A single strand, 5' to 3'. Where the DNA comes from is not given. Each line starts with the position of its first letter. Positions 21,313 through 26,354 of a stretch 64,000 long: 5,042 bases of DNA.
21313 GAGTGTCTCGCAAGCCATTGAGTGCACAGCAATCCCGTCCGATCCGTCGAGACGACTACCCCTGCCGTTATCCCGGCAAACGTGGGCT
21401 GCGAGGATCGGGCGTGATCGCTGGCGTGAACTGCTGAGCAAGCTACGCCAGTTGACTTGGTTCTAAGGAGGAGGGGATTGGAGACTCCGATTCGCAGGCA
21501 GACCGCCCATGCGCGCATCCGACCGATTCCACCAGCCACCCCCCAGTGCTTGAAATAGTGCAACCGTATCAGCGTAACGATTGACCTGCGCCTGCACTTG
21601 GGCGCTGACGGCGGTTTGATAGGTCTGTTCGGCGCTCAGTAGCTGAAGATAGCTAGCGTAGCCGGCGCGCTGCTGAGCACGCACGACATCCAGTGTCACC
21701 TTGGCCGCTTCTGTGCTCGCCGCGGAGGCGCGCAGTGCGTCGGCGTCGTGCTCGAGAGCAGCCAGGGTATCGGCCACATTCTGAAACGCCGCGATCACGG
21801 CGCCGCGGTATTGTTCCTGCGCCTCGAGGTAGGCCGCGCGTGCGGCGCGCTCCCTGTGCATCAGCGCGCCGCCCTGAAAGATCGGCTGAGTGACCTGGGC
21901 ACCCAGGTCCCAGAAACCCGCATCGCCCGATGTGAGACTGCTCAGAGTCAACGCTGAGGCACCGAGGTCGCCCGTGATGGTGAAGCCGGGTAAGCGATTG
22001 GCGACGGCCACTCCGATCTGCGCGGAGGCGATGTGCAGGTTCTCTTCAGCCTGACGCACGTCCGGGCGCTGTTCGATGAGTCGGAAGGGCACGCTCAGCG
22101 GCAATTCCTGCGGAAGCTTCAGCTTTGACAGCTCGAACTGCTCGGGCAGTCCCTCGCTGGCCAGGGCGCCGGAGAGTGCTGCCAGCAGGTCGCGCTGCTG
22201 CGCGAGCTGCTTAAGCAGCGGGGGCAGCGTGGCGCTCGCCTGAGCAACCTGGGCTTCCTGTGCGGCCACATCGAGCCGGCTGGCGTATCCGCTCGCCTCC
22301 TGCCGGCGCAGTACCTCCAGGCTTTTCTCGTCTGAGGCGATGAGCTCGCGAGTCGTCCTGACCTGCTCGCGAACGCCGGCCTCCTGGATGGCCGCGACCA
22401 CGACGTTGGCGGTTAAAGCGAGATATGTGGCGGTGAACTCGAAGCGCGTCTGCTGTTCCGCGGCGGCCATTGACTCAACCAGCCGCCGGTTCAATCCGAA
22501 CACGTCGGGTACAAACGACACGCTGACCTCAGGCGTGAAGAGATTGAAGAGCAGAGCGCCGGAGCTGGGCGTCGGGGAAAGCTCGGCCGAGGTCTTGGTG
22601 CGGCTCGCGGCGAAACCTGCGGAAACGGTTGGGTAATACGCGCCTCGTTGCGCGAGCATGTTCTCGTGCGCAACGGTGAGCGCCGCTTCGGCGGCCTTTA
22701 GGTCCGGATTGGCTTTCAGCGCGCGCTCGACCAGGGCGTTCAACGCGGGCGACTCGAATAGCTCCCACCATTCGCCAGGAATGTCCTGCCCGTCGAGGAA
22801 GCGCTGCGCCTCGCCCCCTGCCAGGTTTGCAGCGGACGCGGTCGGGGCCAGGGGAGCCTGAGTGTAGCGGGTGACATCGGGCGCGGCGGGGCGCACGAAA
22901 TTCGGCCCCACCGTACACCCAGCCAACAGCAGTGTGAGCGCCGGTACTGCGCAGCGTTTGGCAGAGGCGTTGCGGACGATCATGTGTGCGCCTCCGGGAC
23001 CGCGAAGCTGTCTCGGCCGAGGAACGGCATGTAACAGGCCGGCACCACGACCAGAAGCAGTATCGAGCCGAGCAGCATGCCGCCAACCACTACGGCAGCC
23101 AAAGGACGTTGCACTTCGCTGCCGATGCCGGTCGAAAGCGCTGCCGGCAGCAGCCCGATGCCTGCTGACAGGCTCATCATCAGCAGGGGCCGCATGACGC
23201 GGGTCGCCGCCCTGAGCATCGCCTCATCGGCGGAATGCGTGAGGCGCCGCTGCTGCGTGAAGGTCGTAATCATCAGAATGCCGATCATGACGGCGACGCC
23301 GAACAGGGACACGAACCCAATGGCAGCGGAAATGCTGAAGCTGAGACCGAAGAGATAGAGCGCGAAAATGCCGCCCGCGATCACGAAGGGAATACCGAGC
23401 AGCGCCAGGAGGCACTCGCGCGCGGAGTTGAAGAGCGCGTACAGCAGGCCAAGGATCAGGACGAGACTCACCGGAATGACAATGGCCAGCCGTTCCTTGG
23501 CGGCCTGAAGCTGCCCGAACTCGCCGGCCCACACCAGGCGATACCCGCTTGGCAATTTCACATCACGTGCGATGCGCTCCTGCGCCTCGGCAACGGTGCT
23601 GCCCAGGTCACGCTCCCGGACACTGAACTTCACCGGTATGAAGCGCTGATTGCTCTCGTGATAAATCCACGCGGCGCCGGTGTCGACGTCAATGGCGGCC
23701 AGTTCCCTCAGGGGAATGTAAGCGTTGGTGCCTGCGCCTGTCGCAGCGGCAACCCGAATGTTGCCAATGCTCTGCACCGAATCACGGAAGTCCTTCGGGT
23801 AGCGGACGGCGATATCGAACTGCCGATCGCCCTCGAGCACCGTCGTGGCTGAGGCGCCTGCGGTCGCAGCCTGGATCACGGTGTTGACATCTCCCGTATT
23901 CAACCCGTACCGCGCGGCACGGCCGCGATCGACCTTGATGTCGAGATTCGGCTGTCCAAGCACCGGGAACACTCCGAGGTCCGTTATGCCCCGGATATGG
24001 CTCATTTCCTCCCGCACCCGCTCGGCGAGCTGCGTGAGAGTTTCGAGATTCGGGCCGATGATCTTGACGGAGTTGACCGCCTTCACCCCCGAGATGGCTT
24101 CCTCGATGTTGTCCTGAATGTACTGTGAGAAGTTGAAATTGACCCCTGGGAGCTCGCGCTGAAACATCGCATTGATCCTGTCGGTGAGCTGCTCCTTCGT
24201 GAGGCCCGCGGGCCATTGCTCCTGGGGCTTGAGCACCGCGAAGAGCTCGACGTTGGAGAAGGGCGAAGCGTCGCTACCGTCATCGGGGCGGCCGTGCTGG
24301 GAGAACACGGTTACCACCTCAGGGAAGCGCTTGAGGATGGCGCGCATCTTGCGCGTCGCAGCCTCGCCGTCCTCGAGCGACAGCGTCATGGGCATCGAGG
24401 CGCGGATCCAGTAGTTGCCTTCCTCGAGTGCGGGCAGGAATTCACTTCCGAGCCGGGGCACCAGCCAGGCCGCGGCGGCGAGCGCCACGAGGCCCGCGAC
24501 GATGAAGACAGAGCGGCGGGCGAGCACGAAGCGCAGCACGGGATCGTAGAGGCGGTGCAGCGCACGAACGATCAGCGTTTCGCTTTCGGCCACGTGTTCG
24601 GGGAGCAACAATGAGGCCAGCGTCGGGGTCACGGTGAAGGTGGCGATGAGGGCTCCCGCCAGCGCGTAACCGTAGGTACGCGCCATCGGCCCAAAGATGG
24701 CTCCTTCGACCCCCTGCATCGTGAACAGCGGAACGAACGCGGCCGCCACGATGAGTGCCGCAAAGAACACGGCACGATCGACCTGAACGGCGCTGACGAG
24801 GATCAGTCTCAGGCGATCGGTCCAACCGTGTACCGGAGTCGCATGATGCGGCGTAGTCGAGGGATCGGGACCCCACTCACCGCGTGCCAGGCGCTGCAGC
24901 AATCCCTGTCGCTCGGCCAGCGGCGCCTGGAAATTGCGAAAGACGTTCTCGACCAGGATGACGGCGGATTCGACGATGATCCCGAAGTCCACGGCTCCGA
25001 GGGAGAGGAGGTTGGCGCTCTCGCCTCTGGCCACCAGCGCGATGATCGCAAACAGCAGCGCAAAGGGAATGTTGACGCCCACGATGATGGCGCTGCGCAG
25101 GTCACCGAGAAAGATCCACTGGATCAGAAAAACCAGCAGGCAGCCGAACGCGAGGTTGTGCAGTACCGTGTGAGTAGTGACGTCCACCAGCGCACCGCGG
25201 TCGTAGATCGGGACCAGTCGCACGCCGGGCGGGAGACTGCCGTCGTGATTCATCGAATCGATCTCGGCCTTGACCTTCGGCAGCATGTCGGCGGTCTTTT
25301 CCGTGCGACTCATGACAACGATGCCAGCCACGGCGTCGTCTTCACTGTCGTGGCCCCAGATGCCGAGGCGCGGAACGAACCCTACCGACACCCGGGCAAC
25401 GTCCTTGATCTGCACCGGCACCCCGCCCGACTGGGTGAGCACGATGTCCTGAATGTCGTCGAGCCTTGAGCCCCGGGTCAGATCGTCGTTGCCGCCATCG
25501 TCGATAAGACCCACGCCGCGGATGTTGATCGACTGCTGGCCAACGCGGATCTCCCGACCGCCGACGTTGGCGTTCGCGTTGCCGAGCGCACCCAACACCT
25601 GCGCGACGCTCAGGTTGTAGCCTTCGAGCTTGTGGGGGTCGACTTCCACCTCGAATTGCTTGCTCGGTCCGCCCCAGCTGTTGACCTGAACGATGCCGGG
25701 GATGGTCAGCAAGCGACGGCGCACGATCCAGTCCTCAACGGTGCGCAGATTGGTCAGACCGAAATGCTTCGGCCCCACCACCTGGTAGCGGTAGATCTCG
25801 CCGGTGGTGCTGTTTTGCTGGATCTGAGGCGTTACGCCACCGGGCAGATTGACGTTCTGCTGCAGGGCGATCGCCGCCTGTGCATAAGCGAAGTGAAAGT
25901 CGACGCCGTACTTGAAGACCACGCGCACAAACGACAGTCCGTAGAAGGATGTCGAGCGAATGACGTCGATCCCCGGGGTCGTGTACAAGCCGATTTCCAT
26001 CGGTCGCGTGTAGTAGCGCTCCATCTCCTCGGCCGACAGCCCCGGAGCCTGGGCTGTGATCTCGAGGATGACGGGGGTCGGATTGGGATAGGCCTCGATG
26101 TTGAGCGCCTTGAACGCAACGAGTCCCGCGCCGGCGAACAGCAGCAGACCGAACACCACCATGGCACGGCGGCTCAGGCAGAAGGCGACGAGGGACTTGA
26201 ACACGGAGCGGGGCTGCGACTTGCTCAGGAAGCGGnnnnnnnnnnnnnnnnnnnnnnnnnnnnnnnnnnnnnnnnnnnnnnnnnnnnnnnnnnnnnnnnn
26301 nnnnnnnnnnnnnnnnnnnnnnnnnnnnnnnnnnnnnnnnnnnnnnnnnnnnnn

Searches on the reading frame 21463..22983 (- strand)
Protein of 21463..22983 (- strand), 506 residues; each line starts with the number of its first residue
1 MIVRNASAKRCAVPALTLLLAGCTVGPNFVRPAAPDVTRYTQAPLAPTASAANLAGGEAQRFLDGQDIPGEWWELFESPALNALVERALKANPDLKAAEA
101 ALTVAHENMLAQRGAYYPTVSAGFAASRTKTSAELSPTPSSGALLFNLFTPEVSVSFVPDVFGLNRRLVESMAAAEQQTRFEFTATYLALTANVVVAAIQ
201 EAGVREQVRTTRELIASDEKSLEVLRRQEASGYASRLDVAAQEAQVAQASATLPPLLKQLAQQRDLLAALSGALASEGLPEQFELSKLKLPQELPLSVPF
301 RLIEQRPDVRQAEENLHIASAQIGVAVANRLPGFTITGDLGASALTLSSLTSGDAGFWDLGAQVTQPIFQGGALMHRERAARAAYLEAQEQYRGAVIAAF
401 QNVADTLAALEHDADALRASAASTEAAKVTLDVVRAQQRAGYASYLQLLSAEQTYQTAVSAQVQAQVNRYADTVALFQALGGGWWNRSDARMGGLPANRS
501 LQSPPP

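Call 84: search_protein_families(library=pfam, proteins=[window:21463-22983:-], max_evalue=0.00001)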
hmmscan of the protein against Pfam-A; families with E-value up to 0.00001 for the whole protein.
window:21463-22983:- (506 aa): 1 family
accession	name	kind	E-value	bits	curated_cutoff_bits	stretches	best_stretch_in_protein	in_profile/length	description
PF02321.23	OEP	-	1.5e-41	142.7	22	2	303-481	9-187/187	Outer membrane efflux protein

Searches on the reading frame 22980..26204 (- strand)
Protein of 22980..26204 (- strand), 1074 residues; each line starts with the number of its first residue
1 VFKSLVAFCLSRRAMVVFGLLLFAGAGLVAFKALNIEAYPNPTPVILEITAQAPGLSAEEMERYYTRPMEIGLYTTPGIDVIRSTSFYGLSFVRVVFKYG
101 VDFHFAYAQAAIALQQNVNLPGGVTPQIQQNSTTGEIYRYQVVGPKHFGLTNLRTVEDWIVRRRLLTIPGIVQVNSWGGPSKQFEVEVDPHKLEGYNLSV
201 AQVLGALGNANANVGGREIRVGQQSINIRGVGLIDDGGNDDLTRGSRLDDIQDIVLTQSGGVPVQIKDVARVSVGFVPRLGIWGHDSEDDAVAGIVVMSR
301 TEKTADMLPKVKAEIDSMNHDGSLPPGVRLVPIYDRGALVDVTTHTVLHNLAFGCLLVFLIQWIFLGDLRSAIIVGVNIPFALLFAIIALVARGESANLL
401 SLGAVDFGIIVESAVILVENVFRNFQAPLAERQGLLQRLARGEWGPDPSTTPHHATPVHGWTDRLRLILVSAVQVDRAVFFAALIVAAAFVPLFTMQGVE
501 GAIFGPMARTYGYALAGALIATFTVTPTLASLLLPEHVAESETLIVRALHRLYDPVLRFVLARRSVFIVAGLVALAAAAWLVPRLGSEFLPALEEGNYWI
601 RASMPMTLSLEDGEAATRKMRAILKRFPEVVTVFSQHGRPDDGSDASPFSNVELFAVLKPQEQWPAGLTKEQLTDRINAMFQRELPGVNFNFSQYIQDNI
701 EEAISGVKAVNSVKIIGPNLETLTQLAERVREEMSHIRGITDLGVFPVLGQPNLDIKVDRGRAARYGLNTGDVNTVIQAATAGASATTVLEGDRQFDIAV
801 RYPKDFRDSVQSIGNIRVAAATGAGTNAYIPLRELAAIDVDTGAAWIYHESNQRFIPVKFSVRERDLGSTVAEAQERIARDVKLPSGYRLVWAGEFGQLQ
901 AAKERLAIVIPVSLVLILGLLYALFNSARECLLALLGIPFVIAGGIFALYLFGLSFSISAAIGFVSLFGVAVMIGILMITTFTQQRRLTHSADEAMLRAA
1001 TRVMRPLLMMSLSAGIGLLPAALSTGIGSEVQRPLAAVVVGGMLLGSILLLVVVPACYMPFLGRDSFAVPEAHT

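Call 84: search_protein_families(library=pfam, proteins=[window:22980-26204:-], max_evalue=0.00001)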
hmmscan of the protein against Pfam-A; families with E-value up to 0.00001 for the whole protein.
window:22980-26204:- (1074 aa): 1 family
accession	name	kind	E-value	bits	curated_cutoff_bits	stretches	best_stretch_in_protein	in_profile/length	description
PF00873.25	ACR_tran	-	6.5e-221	736.3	28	1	6-1059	2-1018/1021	AcrB/AcrD/AcrF family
